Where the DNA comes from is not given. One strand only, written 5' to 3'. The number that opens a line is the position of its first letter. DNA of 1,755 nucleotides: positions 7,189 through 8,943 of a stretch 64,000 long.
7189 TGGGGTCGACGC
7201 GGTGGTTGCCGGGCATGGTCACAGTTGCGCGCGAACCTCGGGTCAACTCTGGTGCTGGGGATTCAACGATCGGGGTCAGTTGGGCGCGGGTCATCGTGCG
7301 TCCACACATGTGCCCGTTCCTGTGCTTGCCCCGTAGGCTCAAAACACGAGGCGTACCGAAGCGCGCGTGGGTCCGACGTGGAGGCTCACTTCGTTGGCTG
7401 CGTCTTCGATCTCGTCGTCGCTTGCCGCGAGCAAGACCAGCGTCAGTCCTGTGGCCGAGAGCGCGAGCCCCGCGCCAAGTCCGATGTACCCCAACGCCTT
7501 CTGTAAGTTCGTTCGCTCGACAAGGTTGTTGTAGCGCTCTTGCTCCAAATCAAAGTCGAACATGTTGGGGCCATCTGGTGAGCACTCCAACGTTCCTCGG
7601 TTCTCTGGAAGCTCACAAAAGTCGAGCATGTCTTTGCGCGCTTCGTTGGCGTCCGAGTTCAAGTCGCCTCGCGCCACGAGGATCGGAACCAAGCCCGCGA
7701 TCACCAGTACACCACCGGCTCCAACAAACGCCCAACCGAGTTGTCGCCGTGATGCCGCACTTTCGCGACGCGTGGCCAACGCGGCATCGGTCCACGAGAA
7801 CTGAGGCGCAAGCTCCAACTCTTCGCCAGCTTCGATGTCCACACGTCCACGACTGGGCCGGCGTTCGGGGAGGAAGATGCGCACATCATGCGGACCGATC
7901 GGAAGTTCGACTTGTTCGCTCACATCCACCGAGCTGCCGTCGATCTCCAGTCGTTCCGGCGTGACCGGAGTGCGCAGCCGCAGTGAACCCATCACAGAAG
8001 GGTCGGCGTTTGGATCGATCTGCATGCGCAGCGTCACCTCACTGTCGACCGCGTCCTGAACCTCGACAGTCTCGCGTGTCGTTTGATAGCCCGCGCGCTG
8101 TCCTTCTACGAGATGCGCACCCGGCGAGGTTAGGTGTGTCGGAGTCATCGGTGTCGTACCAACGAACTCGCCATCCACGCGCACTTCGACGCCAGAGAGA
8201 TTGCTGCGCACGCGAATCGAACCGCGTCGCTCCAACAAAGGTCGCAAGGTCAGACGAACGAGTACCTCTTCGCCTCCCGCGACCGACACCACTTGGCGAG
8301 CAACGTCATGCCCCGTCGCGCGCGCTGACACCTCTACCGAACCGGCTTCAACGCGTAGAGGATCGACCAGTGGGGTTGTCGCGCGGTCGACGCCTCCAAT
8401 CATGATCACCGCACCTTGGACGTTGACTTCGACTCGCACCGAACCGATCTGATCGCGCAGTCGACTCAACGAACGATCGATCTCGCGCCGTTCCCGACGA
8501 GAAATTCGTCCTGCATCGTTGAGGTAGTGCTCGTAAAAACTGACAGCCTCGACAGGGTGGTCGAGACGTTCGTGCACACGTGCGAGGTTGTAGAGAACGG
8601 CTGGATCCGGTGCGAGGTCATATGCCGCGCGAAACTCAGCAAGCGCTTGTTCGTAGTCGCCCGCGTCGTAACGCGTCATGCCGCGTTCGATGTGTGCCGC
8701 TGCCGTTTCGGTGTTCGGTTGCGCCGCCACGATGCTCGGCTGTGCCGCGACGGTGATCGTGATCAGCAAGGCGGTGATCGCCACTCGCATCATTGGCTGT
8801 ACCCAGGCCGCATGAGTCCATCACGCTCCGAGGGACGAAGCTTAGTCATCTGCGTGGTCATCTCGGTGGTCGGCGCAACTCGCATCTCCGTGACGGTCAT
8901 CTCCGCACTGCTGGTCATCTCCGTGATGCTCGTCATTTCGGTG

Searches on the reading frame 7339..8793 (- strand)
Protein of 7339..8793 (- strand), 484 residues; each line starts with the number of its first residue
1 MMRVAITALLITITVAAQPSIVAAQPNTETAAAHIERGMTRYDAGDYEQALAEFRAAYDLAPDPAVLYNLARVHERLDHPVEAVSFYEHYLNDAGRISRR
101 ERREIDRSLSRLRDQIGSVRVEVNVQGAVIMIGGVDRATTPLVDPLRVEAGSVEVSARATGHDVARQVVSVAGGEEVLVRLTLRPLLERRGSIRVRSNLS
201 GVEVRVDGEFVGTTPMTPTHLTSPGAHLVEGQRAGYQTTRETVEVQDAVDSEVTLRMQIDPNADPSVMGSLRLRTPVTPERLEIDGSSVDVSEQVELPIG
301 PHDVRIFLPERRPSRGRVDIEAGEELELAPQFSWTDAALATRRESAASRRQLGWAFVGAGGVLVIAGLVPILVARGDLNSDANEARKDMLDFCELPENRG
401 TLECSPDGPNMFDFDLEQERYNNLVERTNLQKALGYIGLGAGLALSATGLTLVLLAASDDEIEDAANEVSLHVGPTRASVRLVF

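Call 47: search_protein_families(library=pfam, proteins=[window:7339-8793:-], max_evalue=0.0001)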
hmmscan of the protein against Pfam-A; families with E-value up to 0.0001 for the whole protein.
window:7339-8793:- (484 aa): 8 families
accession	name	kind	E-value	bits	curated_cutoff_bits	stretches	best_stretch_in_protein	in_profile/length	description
PF08308.17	PEGA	-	6.7e-17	61.6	20.8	1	191-256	2-66/71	PEGA domain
PF07719.23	TPR_2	-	1.7e-09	37.5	27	1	31-63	1-33/34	Tetratricopeptide repeat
PF13432.12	TPR_16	-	3.9e-06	27.6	32.7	1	37-91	3-58/65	Tetratricopeptide repeat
PF14559.12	TPR_19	-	7e-06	26.7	25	1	43-93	3-54/68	Tetratricopeptide repeat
PF13424.12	TPR_12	-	9e-06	26.2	30.1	1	29-92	1-73/77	Tetratricopeptide repeat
PF07721.20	TPR_4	-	4.3e-05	24.2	27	0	31-55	1-25/26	Tetratricopeptide repeat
PF13428.12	TPR_14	-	5.9e-05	23.8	23.5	0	32-72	2-43/44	Tetratricopeptide repeat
PF00515.34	TPR_1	-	7.2e-05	22.9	27.8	0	31-63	1-33/34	Tetratricopeptide repeat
